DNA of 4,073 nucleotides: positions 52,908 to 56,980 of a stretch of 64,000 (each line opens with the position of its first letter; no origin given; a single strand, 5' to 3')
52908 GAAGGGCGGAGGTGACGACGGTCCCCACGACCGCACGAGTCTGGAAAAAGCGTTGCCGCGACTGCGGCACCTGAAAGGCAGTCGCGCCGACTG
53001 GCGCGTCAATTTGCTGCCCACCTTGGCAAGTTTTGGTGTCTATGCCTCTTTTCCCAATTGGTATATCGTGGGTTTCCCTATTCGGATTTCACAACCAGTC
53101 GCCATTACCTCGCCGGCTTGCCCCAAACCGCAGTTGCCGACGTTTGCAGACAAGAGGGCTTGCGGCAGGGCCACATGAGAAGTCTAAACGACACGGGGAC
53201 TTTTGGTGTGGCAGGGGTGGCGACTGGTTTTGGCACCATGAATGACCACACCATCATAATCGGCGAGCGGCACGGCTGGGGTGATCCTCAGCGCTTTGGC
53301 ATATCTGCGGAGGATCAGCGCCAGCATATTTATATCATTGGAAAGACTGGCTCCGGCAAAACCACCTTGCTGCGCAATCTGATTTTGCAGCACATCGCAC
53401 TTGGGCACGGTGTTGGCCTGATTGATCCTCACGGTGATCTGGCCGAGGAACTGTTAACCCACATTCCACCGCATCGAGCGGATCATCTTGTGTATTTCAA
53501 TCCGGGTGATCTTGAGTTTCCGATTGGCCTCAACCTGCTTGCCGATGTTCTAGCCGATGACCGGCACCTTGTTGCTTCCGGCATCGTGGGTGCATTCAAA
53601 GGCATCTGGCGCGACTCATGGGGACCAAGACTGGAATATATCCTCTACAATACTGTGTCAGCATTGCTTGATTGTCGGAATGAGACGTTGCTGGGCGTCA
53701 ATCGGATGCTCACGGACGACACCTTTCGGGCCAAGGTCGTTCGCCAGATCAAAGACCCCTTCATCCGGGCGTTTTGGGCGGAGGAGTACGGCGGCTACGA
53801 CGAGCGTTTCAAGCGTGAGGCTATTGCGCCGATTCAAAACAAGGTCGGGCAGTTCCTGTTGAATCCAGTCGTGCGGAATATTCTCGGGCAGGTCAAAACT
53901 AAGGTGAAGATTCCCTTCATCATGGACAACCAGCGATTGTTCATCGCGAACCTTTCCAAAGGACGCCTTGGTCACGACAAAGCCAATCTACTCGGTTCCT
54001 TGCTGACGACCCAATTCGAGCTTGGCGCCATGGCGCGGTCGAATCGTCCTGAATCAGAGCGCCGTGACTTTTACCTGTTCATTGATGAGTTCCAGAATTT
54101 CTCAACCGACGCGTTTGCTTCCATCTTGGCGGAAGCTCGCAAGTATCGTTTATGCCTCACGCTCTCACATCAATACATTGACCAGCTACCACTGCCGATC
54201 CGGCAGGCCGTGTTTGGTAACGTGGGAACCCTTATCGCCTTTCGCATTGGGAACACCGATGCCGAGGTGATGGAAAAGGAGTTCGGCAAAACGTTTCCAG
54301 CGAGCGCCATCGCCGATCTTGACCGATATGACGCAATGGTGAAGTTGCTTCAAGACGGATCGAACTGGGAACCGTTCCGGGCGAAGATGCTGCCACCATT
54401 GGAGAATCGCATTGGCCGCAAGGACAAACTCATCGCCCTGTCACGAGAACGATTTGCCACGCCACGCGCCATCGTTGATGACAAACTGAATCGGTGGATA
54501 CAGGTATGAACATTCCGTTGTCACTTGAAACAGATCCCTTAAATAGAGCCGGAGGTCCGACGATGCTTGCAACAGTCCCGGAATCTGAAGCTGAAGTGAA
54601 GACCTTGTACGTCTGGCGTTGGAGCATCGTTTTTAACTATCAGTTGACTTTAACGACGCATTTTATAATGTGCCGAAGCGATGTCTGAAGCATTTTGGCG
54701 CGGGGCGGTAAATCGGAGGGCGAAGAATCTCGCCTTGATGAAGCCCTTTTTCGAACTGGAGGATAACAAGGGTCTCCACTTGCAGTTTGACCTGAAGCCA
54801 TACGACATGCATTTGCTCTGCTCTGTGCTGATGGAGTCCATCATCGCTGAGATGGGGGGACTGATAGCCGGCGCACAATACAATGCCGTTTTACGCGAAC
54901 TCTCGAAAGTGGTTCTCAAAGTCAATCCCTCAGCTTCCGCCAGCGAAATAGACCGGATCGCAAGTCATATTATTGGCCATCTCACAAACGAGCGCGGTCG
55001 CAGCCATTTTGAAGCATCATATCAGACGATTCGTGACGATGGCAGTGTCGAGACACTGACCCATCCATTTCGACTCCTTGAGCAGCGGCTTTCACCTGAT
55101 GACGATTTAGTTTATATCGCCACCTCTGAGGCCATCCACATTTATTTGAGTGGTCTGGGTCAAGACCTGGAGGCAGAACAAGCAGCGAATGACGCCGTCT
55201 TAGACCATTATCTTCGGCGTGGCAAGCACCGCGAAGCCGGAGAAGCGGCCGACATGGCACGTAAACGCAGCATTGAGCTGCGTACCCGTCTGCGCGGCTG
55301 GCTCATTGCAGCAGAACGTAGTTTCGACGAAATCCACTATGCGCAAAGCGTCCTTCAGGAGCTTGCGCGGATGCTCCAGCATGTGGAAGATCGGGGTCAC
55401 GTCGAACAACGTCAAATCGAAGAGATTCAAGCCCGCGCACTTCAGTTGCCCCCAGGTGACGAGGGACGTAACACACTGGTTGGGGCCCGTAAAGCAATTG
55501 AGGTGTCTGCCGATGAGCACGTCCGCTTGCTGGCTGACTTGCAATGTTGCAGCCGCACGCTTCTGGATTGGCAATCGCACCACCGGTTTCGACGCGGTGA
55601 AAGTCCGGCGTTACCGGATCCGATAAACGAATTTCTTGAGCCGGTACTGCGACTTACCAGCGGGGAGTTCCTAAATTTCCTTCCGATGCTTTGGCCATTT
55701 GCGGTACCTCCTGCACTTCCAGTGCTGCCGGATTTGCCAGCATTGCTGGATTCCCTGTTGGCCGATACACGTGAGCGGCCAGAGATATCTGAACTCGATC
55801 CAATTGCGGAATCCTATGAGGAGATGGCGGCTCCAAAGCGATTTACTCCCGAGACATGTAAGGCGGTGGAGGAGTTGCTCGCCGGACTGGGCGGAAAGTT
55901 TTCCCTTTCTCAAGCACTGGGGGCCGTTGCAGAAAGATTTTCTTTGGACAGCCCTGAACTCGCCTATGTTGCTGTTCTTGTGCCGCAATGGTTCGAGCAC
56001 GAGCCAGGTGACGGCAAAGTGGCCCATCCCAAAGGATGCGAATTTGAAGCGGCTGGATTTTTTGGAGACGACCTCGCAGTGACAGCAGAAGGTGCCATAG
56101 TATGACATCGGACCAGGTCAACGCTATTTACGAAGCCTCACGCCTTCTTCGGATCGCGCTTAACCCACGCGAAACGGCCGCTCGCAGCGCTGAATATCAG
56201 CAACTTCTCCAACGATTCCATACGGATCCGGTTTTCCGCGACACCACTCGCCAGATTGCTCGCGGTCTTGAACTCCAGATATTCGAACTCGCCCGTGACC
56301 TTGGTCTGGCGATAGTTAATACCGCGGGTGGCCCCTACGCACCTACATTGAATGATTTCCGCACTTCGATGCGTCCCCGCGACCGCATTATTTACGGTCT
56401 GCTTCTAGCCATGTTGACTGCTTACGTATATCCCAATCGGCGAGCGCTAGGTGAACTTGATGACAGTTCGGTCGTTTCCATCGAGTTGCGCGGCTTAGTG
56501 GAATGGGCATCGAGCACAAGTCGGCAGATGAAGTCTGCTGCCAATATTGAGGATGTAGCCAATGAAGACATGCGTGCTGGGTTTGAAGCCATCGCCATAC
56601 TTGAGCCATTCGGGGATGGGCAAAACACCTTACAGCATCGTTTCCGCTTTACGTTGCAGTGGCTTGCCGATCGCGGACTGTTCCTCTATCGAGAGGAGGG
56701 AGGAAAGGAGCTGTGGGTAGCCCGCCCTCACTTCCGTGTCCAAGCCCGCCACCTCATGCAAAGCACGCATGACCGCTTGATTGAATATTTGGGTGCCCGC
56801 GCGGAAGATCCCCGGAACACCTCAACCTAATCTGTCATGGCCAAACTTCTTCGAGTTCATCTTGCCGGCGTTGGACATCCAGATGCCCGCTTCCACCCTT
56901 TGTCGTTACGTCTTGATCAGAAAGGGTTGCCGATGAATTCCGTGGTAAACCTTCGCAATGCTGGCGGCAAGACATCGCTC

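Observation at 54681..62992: Complete Wadjet-type SMC defence operon (jetABCD) with a WYL regulator fused to its 3' end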

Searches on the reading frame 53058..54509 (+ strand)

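Call 3: search_protein_families(library=pfam, proteins=[window:53058-54509:+], max_evalue=0.01)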
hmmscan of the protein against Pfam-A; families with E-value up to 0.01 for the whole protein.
window:53058-54509:+ (483 aa): 15 families
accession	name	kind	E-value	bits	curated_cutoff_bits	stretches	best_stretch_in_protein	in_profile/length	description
PF10412.15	TrwB_AAD_bind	-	3.9e-11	42.9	20.5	2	84-151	11-72/387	Type IV secretion-system coupling protein DNA-binding domain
PF01935.23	DUF87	-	1.1e-06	29.4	23.2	1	88-151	23-83/220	Helicase HerA, central domain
PF13401.12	AAA_22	-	2.7e-06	28.2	27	1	86-112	3-29/130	AAA domain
PF24389.1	ORC-CDC6-like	-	2.8e-05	23.5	27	1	84-114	28-58/571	ORC-CDC6-like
PF25199.1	nSTAND_NTPase5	-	9.5e-05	22.7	34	1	85-132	38-86/145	Novel STAND NTPase 5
PF20720.3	nSTAND3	-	0.00026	21.1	27.2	1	86-119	15-48/155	Novel STAND NTPase 3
PF01580.24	FtsK_SpoIIIE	-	0.00044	20.2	24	1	89-111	40-62/221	FtsK/SpoIIIE family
PF13191.12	AAA_16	-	0.00088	20.2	32.6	0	86-109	22-45/167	AAA ATPase domain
PF12696.13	TraG-D_C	-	0.00095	19.5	22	1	338-399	2-68/126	TraM recognition site of TraD and TraG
PF13245.12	AAA_19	-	0.0027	18.3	25.1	0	84-358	7-112/134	AAA domain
PF02534.20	T4SS-DNA_transf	-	0.0031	16.8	20.1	0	83-164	39-117/468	Type IV secretory system Conjugative DNA transfer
PF13173.12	AAA_14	-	0.0034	17.8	27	0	88-113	2-27/129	AAA domain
PF13604.12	AAA_30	-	0.0039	17.4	27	0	85-133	15-63/191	AAA domain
PF03205.20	MobB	-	0.0048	17.2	26.6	1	91-124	2-35/133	Molybdopterin guanine dinucleotide synthesis protein B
PF00005.33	ABC_tran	-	0.0055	17.7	25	0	88-109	11-32/137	ABC transporter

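Call 4: search_protein_families(library=padloc, proteins=[window:53058-54509:+], max_evalue=0.01)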
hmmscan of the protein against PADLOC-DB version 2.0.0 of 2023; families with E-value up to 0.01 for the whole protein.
window:53058-54509:+ (483 aa): 6 families
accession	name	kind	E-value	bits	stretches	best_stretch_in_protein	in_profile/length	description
PDLC04140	mad8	-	4.6e-16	57.2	1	67-426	5-284/314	mads_8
PDLC04103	HerA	-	9.9e-10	35.4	1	343-410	459-523/579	-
PDLC04105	HerA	-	3.2e-07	27.3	1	89-130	167-209/576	-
PDLC01055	HerA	-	5e-05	20.3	1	83-114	152-183/532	Type III coevolved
PDLC05079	PDC-S73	-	0.0048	13.7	1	87-119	190-222/752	-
PDLC04135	mad3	-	0.0085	13.7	0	90-109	24-43/374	mads_3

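Call 13: search_protein_families(library=ncbifam, proteins=[window:53058-54509:+], max_evalue=0.1)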
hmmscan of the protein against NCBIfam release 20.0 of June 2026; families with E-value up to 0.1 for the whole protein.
window:53058-54509:+ (483 aa): 37 families (the best 25 are shown)
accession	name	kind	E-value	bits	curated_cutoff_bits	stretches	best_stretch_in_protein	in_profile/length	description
TIGR03743.1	SXT_TraD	subfamily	1.1e-12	47.2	366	2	81-130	168-219/636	conjugative transfer system coupling protein TraD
NF045973.1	conju_CD1115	equivalog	7.6e-09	34.9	250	2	315-411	268-374/442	VirD4-like conjugal transfer protein, CD1115 family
NF053655.1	CedD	equivalog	1.1e-07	31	600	1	61-133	194-266/527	DNA-translocating ATPase CedD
TIGR02759.1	TraD_Ftype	equivalog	2e-06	26.9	521.35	2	85-126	173-214/566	type IV conjugative transfer system coupling protein TraD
TIGR00929.1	VirB4_CagE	subfamily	8.2e-06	24.3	643.1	1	89-111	438-460/792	VirB4 family type IV secretion/conjugal transfer ATPase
NF041447.1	TrbC_conju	equivalog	2.9e-05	22.7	800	1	79-124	120-165/685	F-type conjugative transfer protein TrbC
NF045975.1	VirB4_plasma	equivalog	9.7e-05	20.2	590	1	91-125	518-552/894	Mbov_0397 family ICE element conjugal transfer ATPase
TIGR02788.1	VirB11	equivalog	0.00023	20.3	249.95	1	30-109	88-165/308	P-type DNA transfer ATPase VirB11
TIGR03754.1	conj_TOL_TraD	equivalog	0.00043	18.9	647.55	1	82-128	174-220/643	type IV conjugative transfer system coupling protein TraD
NF000355.4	ribo_prot_ABC_F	equivalog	0.0026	16.7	380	1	87-109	27-360/499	ribosomal protection-like ABC-F family protein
TIGR03925.1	T7SS_EccC_b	equivalog_domain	0.0076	14.6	346.55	1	86-109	359-382/564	type VII secretion protein EccCb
TIGR03258.1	PhnT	equivalog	0.0081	15.2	499.15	1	92-142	38-81/359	2-aminoethylphosphonate ABC transport system ATP-binding subunit PhnT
NF041017.1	DNA_import_CedB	equivalog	0.011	14.4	700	1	85-132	272-320/590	DNA import protein CedB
NF041326.1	Bacteroid_MobC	subfamily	0.011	14.2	900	0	339-413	459-537/655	conjugal transfer protein MobC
TIGR04521.1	ECF_ATPase_2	equivalog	0.015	14.4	330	1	87-108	30-51/279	energy-coupling factor transporter ATPase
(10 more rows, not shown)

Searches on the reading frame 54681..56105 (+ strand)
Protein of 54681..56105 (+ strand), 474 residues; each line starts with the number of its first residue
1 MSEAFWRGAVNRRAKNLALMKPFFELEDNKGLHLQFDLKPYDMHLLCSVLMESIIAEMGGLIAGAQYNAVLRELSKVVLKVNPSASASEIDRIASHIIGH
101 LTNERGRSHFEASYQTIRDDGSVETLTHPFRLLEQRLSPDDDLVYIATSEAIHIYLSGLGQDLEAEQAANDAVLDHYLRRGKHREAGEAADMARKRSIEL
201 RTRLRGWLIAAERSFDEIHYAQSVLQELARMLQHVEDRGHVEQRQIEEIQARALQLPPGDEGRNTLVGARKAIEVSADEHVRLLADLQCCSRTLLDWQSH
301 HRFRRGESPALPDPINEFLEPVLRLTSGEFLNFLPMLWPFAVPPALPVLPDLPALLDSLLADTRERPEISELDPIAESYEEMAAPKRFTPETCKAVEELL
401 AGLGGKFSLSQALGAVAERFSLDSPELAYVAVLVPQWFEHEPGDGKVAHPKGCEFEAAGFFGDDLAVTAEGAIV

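Call 3: search_protein_families(library=pfam, proteins=[window:54681-56105:+], max_evalue=0.01)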
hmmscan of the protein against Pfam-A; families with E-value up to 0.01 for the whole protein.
window:54681-56105:+ (474 aa): 0 families

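Call 4: search_protein_families(library=padloc, proteins=[window:54681-56105:+], max_evalue=0.01)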
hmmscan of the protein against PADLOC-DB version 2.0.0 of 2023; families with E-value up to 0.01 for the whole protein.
window:54681-56105:+ (474 aa): 2 families
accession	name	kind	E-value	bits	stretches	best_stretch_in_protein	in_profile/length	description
PDLC00567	JetA3|JetA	-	1.5e-62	210.2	1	5-470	8-482/504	Unknown function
PDLC00569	JetA3|JetA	-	2.8e-34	116.7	1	11-411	14-408/477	Unknown function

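Call 13: search_protein_families(library=ncbifam, proteins=[window:54681-56105:+], max_evalue=0.1)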
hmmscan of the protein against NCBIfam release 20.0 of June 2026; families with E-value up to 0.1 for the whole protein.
window:54681-56105:+ (474 aa): 0 families

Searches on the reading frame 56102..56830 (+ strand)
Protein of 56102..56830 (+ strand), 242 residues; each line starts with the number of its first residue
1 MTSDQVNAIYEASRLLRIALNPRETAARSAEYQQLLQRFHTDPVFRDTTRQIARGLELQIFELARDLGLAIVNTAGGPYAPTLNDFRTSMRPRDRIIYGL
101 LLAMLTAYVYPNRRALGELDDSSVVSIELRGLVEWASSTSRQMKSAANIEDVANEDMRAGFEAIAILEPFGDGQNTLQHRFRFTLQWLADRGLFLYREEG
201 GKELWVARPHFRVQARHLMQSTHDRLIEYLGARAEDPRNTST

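Call 3: search_protein_families(library=pfam, proteins=[window:56102-56830:+], max_evalue=0.01)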
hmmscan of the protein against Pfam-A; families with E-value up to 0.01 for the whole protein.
window:56102-56830:+ (242 aa): 0 families

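Call 4: search_protein_families(library=padloc, proteins=[window:56102-56830:+], max_evalue=0.01)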
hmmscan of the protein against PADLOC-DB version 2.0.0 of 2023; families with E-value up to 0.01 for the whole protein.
window:56102-56830:+ (242 aa): 0 families

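Call 12: search_protein_families(library=padloc, proteins=[window:56102-56830:+], max_evalue=10)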
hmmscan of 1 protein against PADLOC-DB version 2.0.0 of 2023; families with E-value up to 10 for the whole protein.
window:56102-56830:+ (242 aa): 0 families

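Call 13: search_protein_families(library=ncbifam, proteins=[window:56102-56830:+], max_evalue=0.1)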
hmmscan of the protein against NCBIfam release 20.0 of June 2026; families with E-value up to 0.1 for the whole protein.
window:56102-56830:+ (242 aa): 1 family
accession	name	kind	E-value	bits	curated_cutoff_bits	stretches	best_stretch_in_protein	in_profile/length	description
NF003988.0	PRK05472.1-1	equivalog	0.091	12.7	321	0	22-66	8-52/214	redox-sensing transcriptional repressor Rex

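Call 49: find_homologous_proteins(query=A3, max_evalue=0.001)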
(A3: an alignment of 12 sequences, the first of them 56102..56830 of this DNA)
Query A3 (12 sequences) (242 aa, profile of the alignment): 35 proteins with E <= 0.001 among 8000 candidates.
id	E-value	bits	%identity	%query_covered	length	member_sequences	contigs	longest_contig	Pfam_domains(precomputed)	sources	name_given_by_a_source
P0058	4.7e-113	395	79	97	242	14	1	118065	-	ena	-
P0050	5.2e-113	394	90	100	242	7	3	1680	-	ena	-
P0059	1.2e-110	387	80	95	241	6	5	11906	-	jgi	jgi:hypothetical protein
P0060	1.3e-109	383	75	94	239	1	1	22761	-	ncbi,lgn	-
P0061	2.7e-109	382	75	96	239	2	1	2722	-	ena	-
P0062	2.1e-108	379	70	95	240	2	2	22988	-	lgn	-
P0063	3.3e-108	379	78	97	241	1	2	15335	-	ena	-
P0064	5.9e-108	378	76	96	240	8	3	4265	-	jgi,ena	-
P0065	7.8e-108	377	76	100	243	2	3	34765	-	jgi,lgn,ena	jgi:hypothetical protein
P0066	9.7e-108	377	75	100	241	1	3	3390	-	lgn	-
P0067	1.6e-107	376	78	99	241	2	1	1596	-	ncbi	-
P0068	6.2e-107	375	79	97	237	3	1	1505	-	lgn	-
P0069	3.6e-106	372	75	96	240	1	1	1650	-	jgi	jgi:hypothetical protein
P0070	3.2e-104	366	71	100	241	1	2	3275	-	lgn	-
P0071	4.5e-101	355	59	100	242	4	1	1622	-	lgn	-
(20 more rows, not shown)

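Call 55: search_solved_structures(query=A6, max_evalue=10)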
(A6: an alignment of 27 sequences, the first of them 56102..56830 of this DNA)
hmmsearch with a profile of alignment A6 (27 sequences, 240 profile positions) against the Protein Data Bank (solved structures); distinct sequences matched with E-value up to 10: 2.
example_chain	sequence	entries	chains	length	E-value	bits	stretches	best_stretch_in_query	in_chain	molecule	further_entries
5cwj_A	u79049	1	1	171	0.0041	19.8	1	149-192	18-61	Designed helical repeat protein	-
6xh5_A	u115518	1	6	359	0.11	15.2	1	149-192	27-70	helical fusion design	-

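Call 60: predict_structure(alignment_id=A6)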
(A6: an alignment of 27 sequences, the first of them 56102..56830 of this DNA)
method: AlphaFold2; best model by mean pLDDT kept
length: 242 residues; sequences in the alignment: 27
mean_pLDDT: 79.5   pTM: 0.71
mean pLDDT of the five models: 79.5, 78.0, 74.8, 74.1, 72.6
residues with pLDDT >= 90: 70; 70-90: 121; 50-70: 40; < 50: 11
segments of 3 or more residues with pLDDT < 50: 76-80, 239-242
pLDDT, mean of each block of 10 residues (from residue 1): 86 90 79 92 93 86 76 58 54 79 88 69 83 92 69 69 90 90 90 88 89 76 67 63 33
secondary structure, 60 per line:
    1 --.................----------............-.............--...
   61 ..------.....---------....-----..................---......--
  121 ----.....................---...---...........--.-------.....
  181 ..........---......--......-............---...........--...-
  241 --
elements in order: H3-19 H30-41 H43-55 E58-62 E69-73 H83-86 H92-109 H113-118 E125-128 H129-145 H155-165 H177-190 E194-199 E202-207 H209-220 H224-234

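Call 62: fold_search(model_id=the predicted structure, library=pdb)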
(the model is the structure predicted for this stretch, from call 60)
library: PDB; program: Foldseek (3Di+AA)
matches with E <= 10: 471; with E <= 0.001: 0
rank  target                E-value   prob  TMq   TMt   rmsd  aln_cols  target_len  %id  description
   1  3rpu_G                2.6e-02  0.94  0.34  0.38  10.1       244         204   11  Crystal structure of the MukE-MukF complex (released 2012-03-14)
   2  8dk1_E                4.2e-02  0.99  0.39  0.50   8.3       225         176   12  CryoEM structure of JetABC (head construct) from Pseudomonas aeruginosa PA14 (released 2022-10-05)
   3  8as8_C                1.7e-01  0.96  0.44  0.52   7.6       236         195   16  E. coli Wadjet JetABC monomer (released 2022-12-14)
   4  8e4y                  1.8e-01  0.28  0.20  0.10  15.3       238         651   13  Cryo-EM structure of human glycerol-3-phosphate acyltransferase 1 (GPAT1) in complex with 2-oxohexadecyl-CoA (released 2022-12-21)
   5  9gmb_E                1.9e-01  0.57  0.30  0.34  10.5       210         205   13  MukEF in complex with the phage protein gp5.9 (released 2025-03-26)
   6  7mca_A                2.6e-01  0.75  0.30  0.17   8.2       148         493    9  Structure of the S. cerevisiae origin recognition complex bound to the replication initiator Cdc6 and the ARS1 origin  (released 2021-06-02)
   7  5zr1_A                2.8e-01  0.84  0.30  0.17   6.4       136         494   13  Saccharomyces Cerevisiae Origin Recognition Complex Bound to a 72-bp Origin DNA containing ACS and B1 element (released 2018-07-11)
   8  6lb9_A                3.0e-01  0.47  0.19  0.14  13.8       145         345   16  Magnesium ion-bound SspB crystal structure (released 2020-03-25)
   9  2zme_A                3.3e-01  0.09  0.14  0.15  20.6       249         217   13  Integrated structural and functional model of the human ESCRT-II complex (released 2008-11-04)
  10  3cuq_A                3.4e-01  0.10  0.14  0.15  20.1       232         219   12  Integrated structural and functional model of the human ESCRT-II complex (released 2008-11-04)
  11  8dk1_F                3.6e-01  0.84  0.40  0.49   8.0       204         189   15  CryoEM structure of JetABC (head construct) from Pseudomonas aeruginosa PA14 (released 2022-10-05)
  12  7tjf_A                3.8e-01  0.72  0.28  0.16   6.9       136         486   11  S. cerevisiae ORC bound to 84 bp ARS1 DNA (released 2023-01-18)
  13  3rpu_A                4.8e-01  0.09  0.16  0.14  18.0       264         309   12  Crystal structure of the MukE-MukF complex (released 2012-03-14)
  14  9gjw_A                5.6e-01  0.63  0.30  0.19   8.5       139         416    9  OCCM maturation intermediate stalled with an Arginine Finger mutation in Mcm2 (released 2025-03-05)
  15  6aht_A                5.9e-01  0.72  0.28  0.53   8.8       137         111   12  Plasmid partitioning protein TubR from Bacillus cereus (released 2019-06-26)
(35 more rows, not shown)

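Call 76: search_protein_representatives(alignment_id=A6)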
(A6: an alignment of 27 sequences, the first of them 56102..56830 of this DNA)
Query: 27 sequences, 240 profile positions. Proteins with E-value up to 0.001 (for the whole library): 448; up to 1e-10: 276; up to 1e-30: 10. The best 150 are listed.
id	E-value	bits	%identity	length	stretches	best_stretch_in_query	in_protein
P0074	3.0e-102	357.5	-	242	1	1-237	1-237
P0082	8.7e-94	329.8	-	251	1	1-235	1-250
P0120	5.0e-60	219.3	-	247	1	1-237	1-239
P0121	3.6e-56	206.7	-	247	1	4-237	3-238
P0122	1.8e-45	171.6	-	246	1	5-226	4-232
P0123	1.9e-43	165.0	-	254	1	9-234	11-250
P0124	1.3e-41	159.0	-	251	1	7-236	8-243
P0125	1.8e-40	155.3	-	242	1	7-226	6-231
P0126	1.8e-34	135.6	-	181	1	1-176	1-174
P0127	8.6e-34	133.4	-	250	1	1-238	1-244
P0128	2.6e-30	122.0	-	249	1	6-232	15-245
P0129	4.4e-30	121.3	-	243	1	9-229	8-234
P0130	9.4e-29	116.9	-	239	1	6-220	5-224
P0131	4.3e-28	114.8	-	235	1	10-223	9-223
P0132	6.6e-28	114.1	-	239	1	7-232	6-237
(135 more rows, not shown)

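Call 78: search_protein_families(library=padloc, alignment_id=A7, max_evalue=0.001)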
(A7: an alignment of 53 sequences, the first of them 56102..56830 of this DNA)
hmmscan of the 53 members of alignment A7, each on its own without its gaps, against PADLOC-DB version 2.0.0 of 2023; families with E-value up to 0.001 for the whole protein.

A. member 1, window:56102-56830:+ (242 aa): 0 families

B. families by the number of members that match (of 53 scanned): 6 families
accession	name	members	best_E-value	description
PDLC00571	JetB3|JetB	11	2.7e-13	Unknown function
PDLC00573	JetB3|JetB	11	4.8e-10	Unknown function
PDLC00577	JetB3|JetB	5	1.7e-10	Unknown function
PDLC00576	JetB3|JetB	4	6.6e-08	Unknown function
PDLC00572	JetB3|JetB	3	4.7e-07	Unknown function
PDLC00574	JetB3|JetB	1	6.5e-05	Unknown function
